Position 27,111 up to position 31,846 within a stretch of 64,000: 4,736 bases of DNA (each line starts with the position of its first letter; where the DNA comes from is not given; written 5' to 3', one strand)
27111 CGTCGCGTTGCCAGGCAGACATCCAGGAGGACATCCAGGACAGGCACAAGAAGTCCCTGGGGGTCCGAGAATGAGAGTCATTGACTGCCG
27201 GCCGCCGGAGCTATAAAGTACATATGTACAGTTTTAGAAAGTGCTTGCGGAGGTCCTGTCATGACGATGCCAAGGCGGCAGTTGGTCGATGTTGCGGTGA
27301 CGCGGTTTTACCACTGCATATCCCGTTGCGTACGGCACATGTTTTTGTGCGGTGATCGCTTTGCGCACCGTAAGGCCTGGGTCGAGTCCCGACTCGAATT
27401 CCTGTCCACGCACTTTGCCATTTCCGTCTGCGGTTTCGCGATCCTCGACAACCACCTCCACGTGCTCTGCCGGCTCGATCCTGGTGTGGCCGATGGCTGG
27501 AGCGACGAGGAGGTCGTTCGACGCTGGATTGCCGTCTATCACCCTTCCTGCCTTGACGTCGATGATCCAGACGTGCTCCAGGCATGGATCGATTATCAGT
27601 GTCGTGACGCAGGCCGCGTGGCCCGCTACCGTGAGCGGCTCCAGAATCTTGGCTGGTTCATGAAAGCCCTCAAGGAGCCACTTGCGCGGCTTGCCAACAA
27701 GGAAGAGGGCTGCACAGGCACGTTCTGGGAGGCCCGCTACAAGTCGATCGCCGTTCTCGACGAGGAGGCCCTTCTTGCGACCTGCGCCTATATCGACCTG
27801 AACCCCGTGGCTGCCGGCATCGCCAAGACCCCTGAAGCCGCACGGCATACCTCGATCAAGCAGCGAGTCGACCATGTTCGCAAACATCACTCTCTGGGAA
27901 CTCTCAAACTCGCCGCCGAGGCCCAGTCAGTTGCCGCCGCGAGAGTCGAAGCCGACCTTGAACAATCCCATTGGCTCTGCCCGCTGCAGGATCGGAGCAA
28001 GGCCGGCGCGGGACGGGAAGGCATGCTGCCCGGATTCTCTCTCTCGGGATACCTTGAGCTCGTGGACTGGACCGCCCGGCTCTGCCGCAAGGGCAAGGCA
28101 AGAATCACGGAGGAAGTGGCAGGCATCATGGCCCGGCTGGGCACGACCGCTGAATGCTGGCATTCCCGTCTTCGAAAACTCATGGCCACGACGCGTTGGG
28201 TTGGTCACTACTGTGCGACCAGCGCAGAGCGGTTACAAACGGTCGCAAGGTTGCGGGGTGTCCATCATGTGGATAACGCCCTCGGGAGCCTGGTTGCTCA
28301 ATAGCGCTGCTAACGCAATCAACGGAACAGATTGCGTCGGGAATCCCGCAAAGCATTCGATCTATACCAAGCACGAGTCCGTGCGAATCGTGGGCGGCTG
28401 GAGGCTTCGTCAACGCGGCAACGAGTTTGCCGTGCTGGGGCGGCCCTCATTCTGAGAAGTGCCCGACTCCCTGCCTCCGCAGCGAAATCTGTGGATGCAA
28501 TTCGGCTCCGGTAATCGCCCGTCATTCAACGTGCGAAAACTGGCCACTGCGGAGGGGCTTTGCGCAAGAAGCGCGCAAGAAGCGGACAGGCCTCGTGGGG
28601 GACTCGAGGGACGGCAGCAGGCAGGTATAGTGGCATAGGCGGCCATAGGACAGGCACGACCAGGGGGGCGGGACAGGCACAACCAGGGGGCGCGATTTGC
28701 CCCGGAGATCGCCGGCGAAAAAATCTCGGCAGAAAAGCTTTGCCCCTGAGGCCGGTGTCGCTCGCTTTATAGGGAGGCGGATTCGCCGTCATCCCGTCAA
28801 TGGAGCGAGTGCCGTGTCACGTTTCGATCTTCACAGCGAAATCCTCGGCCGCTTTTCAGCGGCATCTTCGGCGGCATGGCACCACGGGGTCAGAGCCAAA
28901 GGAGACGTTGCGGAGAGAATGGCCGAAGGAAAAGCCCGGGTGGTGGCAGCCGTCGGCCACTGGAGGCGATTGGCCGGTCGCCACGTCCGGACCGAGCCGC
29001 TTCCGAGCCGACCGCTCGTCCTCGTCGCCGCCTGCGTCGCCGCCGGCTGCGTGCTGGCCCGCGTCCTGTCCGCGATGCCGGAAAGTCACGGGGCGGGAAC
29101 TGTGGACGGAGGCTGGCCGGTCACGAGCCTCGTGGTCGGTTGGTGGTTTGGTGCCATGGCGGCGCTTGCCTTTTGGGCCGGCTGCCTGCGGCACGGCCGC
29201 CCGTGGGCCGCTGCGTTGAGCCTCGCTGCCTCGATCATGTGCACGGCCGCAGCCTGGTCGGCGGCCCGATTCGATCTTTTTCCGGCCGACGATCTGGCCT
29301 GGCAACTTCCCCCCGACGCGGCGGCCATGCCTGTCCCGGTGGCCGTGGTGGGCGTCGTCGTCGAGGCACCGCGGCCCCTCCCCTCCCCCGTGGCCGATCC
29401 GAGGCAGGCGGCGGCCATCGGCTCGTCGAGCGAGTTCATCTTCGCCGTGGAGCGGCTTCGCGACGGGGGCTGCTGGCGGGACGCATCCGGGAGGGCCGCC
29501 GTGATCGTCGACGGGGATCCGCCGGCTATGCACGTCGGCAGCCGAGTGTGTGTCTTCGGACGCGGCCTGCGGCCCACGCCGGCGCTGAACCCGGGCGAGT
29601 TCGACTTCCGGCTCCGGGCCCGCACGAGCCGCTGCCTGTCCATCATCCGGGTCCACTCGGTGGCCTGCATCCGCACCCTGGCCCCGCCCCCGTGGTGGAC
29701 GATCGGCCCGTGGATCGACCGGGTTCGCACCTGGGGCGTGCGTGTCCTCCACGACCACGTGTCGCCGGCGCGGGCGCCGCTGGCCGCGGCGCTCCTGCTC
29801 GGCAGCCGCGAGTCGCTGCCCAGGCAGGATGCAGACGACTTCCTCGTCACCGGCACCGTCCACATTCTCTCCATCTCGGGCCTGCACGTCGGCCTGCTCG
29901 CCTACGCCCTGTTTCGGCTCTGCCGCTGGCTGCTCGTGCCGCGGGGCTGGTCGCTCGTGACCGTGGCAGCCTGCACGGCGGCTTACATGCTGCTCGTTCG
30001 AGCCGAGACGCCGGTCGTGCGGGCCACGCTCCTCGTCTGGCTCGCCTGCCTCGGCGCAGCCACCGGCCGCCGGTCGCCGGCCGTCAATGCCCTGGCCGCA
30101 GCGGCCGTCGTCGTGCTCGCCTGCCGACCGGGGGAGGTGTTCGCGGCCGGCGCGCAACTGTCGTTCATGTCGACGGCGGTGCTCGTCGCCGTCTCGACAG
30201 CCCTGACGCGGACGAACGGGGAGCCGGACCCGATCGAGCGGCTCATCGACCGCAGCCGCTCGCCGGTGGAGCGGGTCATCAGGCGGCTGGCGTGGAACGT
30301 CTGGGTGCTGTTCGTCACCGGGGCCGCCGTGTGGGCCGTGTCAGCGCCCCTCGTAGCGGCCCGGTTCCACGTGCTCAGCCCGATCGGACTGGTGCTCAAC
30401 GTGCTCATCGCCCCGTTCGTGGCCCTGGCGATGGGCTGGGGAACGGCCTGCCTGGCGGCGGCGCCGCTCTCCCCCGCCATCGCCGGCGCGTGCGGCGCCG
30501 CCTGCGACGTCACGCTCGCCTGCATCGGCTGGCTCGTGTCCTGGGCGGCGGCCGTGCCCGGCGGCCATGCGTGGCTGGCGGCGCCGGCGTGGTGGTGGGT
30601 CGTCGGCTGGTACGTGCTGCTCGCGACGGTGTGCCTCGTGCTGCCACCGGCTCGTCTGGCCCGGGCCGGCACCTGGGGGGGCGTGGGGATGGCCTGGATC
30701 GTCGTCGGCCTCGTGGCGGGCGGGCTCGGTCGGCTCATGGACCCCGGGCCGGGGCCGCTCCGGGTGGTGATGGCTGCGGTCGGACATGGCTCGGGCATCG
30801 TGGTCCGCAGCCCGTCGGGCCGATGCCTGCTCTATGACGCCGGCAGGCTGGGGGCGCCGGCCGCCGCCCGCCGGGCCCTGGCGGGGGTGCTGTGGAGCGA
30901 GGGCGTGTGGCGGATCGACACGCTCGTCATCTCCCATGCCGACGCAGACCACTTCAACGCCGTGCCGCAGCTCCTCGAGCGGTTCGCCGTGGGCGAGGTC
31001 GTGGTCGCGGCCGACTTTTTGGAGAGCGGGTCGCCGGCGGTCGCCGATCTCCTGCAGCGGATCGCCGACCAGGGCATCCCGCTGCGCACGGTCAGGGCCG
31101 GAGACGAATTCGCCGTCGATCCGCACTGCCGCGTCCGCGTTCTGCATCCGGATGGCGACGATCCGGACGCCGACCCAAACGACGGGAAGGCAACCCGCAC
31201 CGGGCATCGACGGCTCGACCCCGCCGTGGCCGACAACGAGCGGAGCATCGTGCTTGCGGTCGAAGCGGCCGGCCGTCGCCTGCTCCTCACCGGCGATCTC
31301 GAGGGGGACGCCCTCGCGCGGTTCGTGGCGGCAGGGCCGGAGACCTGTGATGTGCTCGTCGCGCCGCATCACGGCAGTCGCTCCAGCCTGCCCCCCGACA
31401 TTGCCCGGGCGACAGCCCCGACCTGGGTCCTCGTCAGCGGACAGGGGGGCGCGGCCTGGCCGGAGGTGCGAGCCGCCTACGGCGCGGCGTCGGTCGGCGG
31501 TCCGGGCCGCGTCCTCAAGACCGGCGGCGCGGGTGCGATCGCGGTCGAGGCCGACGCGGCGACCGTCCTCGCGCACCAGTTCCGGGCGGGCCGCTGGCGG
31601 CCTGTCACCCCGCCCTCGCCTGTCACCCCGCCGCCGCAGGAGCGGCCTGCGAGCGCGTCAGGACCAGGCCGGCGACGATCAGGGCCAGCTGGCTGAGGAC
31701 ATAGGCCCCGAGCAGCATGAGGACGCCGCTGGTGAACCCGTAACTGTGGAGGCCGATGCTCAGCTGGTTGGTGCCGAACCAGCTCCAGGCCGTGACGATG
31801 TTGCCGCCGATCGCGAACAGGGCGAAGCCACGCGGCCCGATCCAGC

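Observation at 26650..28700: Lower-GC islet carrying a RayT/IS200-like HUH-Y1 transposase gene bracketed by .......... copies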

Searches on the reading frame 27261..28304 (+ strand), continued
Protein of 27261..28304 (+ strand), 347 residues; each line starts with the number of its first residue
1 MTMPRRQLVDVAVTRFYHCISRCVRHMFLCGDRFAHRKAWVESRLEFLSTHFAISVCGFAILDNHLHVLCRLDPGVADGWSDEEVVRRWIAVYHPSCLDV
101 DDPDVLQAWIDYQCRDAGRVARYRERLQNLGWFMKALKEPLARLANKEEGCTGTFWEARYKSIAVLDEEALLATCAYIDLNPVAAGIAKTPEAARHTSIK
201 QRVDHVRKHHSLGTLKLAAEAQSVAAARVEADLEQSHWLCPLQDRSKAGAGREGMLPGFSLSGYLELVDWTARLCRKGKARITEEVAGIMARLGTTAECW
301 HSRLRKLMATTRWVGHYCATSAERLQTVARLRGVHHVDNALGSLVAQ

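Call 50: predict_structure(alignment_id=A1)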
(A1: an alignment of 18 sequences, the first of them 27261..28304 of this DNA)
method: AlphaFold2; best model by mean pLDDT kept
length: 347 residues; sequences in the alignment: 18
mean_pLDDT: 61.0   pTM: 0.62
mean pLDDT of the five models: 61.0, 51.2, 50.2, 49.0, 45.5
residues with pLDDT >= 90: 36; 70-90: 77; 50-70: 120; < 50: 114
segments of 3 or more residues with pLDDT < 50: 1-14, 151-155, 157-160, 252-259, 269-347
pLDDT, mean of each block of 10 residues (from residue 1): 29 55 59 63 86 79 73 78 95 87 93 95 89 80 66 47 55 62 58 66 70 56 54 67 54 48 52 38 40 43 41 31 42 39 34
secondary structure, 60 per line:
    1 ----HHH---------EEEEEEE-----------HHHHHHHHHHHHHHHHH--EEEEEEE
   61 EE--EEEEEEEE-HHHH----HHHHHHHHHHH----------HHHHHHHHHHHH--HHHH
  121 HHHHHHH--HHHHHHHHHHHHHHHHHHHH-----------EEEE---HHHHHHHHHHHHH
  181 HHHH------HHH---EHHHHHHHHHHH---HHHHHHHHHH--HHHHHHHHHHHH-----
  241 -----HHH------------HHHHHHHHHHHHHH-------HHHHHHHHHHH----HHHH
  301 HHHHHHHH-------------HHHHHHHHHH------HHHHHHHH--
elements in order: E17-23 H35-51 E54-62 E65-72 H74-77 H82-92 H103-114 H117-127 H130-149 E161-164 H168-184 H198-208 H212-221 H224-235 H261-274 H282-292 H297-308 H322-331 H338-345
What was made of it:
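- On HUH-Y1 superfamily (TnpAY1): The model core has pLDDT 73-95 over residues 41-140, but the whole model averages only 61 (call 50).
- The AF2 model is weak overall (mean pLDDT 61; C-terminal 80 residues below 50) (call 50).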

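Call 53: fold_search(model_id=the predicted structure, library=pdb)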
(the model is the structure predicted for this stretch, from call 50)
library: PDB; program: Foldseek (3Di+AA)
matches with E <= 10: 573; with E <= 0.001: 1
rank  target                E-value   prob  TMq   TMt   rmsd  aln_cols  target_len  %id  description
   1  4er8_A                3.2e-04  1.00  0.32  0.60   7.7       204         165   12  Structure of the REP associates tyrosine transposase bound to a REP hairpin (released 2012-08-15)
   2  2a6m_B                1.3e-02  0.91  0.16  0.34  19.8       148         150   12  Crystal Structure of the ISHp608 Transposase (released 2005-10-25)
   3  2a6o_A                2.2e-02  0.84  0.15  0.31  17.7       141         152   13  Crystal Structure of the ISHp608 Transposase in Complex with Stem-loop DNA (released 2005-10-25)
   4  2xma_B                2.8e-02  0.93  0.14  0.35  16.7       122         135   17  DEINOCOCCUS RADIODURANS ISDRA2 TRANSPOSASE RIGHT END DNA COMPLEX (released 2010-10-13)
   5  2f4f_A                3.1e-02  0.90  0.20  0.47  15.9       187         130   11  Crystal structure of IS200 transposase (released 2005-12-13)
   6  2xma_E                3.1e-02  0.85  0.15  0.34  18.2       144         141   16  DEINOCOCCUS RADIODURANS ISDRA2 TRANSPOSASE RIGHT END DNA COMPLEX (released 2010-10-13)
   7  2xo6_D                3.2e-02  1.00  0.22  0.55   7.7       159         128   16  DEINOCOCCUS RADIODURANS ISDRA2 TRANSPOSASE Y132F MUTANT COMPLEXED WITH LEFT END RECOGNITION AND CLEAVAGE SITE (released 2010-10-13)
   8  2vic_A                3.4e-02  0.72  0.15  0.33  17.9       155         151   12  CRYSTAL STRUCTURE OF THE ISHP608 TRANSPOSASE IN COMPLEX with Left end 26- mer DNA and manganese (released 2008-02-19)
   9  2xm3_A                3.6e-02  0.99  0.21  0.52   8.9       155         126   14  Deinococcus radiodurans ISDra2 Transposase Left end DNA complex (released 2010-10-13)
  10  5wa4_F                3.8e-02  0.15  0.15  0.16  18.7       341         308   14  Pyridine synthase, TbtD, from thiomuracin biosynthesis bound to an N-terminal leader peptide fragment (released 2017-11-22)
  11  2vhg_A                4.2e-02  0.99  0.23  0.56  12.5       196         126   11  Crystal Structure of the ISHp608 Transposase in Complex with Right End 31-mer DNA (released 2008-02-19)
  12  2ec2_D                4.5e-02  0.92  0.19  0.46  11.4       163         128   12  Crystal structure of transposase from Sulfolobus tokodaii (released 2007-02-27)
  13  2vic_B                4.5e-02  0.77  0.15  0.37  17.3       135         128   12  CRYSTAL STRUCTURE OF THE ISHP608 TRANSPOSASE IN COMPLEX with Left end 26- mer DNA and manganese (released 2008-02-19)
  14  2ec2_B                4.7e-02  0.99  0.22  0.52   8.0       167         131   10  Crystal structure of transposase from Sulfolobus tokodaii (released 2007-02-27)
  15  2ec2_A                5.0e-02  0.96  0.21  0.50  11.4       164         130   11  Crystal structure of transposase from Sulfolobus tokodaii (released 2007-02-27)
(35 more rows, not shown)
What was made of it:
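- On HUH-Y1 superfamily (TnpAY1): Foldseek best hit is 4er8_A (E 3.2e-4, probability 1.0, TM-target 0.60), followed by IS608, ISDra2 and IS200 (call 53).
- The AF2 core's best PDB match is RayT 4er8_A (E 3e-4, probability 1.0), followed by IS608, ISDra2 and IS200 TnpA (call 53). The fold is closest to E. coli RayT (call 53). The HUH-Y1 fold matches (call 53).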

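Call 54: search_solved_structures(query=A1, max_evalue=1, show_alignments=2)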
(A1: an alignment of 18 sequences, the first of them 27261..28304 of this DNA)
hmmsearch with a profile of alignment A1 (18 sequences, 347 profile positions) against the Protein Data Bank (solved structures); distinct sequences matched with E-value up to 1: 0.

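Call 62: get_annotated_region(hit=H1, flank=1200)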
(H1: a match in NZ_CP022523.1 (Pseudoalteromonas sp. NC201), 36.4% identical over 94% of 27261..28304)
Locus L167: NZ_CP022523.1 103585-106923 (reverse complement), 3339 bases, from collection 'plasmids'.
description: Pseudoalteromonas sp. NC201 plasmid pNC201, complete sequence
organism: Pseudoalteromonas sp. NC201 (NCBI taxid 1514074)
taxonomy: Bacteria; Pseudomonadota; Gammaproteobacteria; Alteromonadales; Pseudoalteromonadaceae; Pseudoalteromonas; Pseudoalteromonas sp. NC201
host: -; source: pure culture,sea water; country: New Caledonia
typing (MOB-suite, as given by PLSDB): non-mobilizable
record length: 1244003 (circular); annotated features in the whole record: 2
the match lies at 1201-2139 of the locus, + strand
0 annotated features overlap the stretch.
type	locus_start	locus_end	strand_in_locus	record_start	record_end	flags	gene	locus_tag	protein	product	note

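Call 63: get_annotated_region(hit=H3, flank=1200)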
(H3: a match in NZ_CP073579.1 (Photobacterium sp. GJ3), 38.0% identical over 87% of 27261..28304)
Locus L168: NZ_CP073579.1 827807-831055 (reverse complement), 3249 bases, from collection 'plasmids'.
description: Photobacterium sp. GJ3 plasmid pGJ3-1, complete sequence
organism: Photobacterium sp. GJ3 (NCBI taxid 2829502)
taxonomy: Bacteria; Pseudomonadota; Gammaproteobacteria; Vibrionales; Vibrionaceae; Photobacterium; Photobacterium sp. GJ3
host: -; source: -; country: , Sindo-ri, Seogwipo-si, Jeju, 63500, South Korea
typing (MOB-suite, as given by PLSDB): non-mobilizable
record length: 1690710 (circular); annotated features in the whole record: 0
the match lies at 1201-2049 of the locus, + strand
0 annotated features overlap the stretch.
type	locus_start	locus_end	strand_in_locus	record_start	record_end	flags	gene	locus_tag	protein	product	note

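Call 64: get_annotated_region(hit=H11, flank=1200)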
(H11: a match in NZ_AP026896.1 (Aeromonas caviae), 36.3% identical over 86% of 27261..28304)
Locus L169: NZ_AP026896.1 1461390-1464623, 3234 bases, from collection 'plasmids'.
description: Aeromonas caviae strain KAM479 plasmid pKAM479_3, complete sequence
organism: Aeromonas caviae (NCBI taxid 648)
taxonomy: Bacteria; Pseudomonadota; Gammaproteobacteria; Aeromonadales; Aeromonadaceae; Aeromonas; Aeromonas caviae
host: -; source: Microbe; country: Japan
typing (MOB-suite, as given by PLSDB): non-mobilizable
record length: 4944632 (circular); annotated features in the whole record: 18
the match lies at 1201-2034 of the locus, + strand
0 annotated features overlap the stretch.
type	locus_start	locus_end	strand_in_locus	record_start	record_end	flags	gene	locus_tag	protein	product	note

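Call 65: get_annotated_region(hit=H13, flank=1200)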
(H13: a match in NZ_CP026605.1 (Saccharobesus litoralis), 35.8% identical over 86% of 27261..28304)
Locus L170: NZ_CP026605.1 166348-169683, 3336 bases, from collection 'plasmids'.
description: Saccharobesus litoralis strain CCB-QB4 plasmid unnamed1, complete sequence
organism: Saccharobesus litoralis (NCBI taxid 2172099)
taxonomy: Bacteria; Pseudomonadota; Gammaproteobacteria; Alteromonadales; Alteromonadaceae; Saccharobesus; Saccharobesus litoralis
host: -; source: algae mud,microbial mat/biofilm; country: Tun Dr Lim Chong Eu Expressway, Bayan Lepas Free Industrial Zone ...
typing (MOB-suite, as given by PLSDB): non-mobilizable
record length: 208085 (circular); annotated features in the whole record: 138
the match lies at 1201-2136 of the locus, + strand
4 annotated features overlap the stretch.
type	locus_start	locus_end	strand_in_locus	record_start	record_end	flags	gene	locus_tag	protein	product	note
CDS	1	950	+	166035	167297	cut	-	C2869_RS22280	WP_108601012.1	hypothetical protein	-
CDS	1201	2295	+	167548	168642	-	-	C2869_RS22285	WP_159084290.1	transposase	GO:0006313 - DNA transposition [Evidence IEA]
CDS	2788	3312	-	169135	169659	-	-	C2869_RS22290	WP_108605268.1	hypothetical protein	-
CDS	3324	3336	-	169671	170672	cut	-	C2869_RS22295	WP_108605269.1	hypothetical protein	-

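Call 66: get_annotated_region(hit=H10, flank=1200)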
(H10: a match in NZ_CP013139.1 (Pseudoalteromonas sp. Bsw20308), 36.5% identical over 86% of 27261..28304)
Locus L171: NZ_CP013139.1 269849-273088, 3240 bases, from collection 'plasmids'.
description: Pseudoalteromonas sp. Bsw20308 plasmid pPBSW1, complete sequence
organism: Pseudoalteromonas sp. Bsw20308 (NCBI taxid 283699)
taxonomy: Bacteria; Pseudomonadota; Gammaproteobacteria; Alteromonadales; Pseudoalteromonadaceae; Pseudoalteromonas; Pseudoalteromonas sp. Bsw20308
host: -; source: seawater; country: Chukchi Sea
typing (MOB-suite, as given by PLSDB): non-mobilizable
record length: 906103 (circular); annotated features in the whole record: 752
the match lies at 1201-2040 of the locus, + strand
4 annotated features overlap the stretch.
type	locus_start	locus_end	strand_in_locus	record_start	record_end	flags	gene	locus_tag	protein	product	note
CDS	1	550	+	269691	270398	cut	-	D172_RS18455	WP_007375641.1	MalM family protein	-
CDS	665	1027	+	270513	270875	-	-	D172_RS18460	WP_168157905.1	DUF3658 domain-containing protein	-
CDS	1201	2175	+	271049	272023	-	-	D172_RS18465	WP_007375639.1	transposase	-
CDS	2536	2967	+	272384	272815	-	-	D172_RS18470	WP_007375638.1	universal stress protein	-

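Call 71: find_encoding_contigs(protein=P0001, flank=3000, max_places=4)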
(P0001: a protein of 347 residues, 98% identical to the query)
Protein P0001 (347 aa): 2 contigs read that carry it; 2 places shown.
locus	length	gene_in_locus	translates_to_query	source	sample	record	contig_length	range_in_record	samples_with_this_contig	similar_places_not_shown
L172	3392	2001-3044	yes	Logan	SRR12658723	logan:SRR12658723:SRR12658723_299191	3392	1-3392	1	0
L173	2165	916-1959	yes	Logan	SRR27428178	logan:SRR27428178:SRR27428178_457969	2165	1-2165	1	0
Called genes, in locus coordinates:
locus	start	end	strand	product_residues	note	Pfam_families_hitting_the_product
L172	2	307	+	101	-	?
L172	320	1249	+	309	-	PF17827:PrmC_N, PF05175:MTS, PF06325:PrmA, PF13847:Methyltransf_31, PF01170:UPF0020 (weak), PF08241:Methyltransf_11, PF08242:Methyltransf_12, PF13649:Methyltransf_25, +1 more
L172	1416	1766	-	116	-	PF00166:Cpn10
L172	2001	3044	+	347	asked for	-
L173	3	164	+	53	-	?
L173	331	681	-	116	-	PF00166:Cpn10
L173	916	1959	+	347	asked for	-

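Call 72: find_encoding_contigs(protein=P0002, flank=3000, max_places=4)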
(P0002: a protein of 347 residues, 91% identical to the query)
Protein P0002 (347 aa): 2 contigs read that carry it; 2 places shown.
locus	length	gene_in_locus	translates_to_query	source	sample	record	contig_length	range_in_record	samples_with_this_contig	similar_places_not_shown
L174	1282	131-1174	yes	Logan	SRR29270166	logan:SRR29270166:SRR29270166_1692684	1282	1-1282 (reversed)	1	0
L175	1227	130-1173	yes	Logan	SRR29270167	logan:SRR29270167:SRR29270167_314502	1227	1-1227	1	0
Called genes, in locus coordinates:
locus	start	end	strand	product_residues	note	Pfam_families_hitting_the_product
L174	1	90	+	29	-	?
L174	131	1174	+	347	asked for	-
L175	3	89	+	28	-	?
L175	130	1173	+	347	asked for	-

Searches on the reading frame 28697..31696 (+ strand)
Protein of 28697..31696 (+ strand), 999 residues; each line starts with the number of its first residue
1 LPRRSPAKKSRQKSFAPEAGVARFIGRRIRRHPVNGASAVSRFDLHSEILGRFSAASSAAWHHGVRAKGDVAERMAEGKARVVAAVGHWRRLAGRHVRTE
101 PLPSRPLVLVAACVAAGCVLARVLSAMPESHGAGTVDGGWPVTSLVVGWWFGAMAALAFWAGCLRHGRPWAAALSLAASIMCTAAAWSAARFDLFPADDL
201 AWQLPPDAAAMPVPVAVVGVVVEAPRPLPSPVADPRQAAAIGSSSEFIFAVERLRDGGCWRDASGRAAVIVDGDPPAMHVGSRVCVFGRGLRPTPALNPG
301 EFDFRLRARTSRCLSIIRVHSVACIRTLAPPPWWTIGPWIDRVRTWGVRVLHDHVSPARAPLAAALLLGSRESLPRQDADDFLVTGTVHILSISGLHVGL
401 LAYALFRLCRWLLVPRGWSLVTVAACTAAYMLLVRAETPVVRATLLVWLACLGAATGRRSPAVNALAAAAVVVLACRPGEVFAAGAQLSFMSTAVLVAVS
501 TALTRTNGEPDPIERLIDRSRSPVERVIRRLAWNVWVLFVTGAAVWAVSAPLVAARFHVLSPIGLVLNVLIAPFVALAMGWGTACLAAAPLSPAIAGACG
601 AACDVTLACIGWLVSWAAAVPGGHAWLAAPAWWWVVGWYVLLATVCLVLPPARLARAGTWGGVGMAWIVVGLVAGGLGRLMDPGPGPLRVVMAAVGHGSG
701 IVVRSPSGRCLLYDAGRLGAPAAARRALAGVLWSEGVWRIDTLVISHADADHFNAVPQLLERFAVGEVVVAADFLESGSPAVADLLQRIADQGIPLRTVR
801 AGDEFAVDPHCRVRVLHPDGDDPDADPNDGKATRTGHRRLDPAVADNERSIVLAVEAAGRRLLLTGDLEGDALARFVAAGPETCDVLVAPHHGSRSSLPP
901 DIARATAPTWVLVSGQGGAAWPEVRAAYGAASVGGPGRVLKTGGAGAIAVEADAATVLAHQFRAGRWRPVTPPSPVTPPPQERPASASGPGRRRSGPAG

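Call 4: search_protein_families(library=pfam, proteins=[window:28697-31696:+], max_evalue=0.01)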
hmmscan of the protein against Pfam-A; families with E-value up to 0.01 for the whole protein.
window:28697-31696:+ (999 aa): 4 families
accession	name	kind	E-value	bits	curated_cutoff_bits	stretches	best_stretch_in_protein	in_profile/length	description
PF03772.21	Competence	-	1e-46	160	23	1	366-649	1-267/270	Competence protein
PF13567.11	DUF4131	-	3.7e-17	62.9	31.6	1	147-310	5-150/165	Domain of unknown function (DUF4131)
PF00753.33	Lactamase_B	-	3e-14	53.9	22.7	1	697-896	5-175/196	Metallo-beta-lactamase superfamily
PF12706.13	Lactamase_B_2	-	5.7e-05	23.2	27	1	736-869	27-144/200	Beta-lactamase superfamily domain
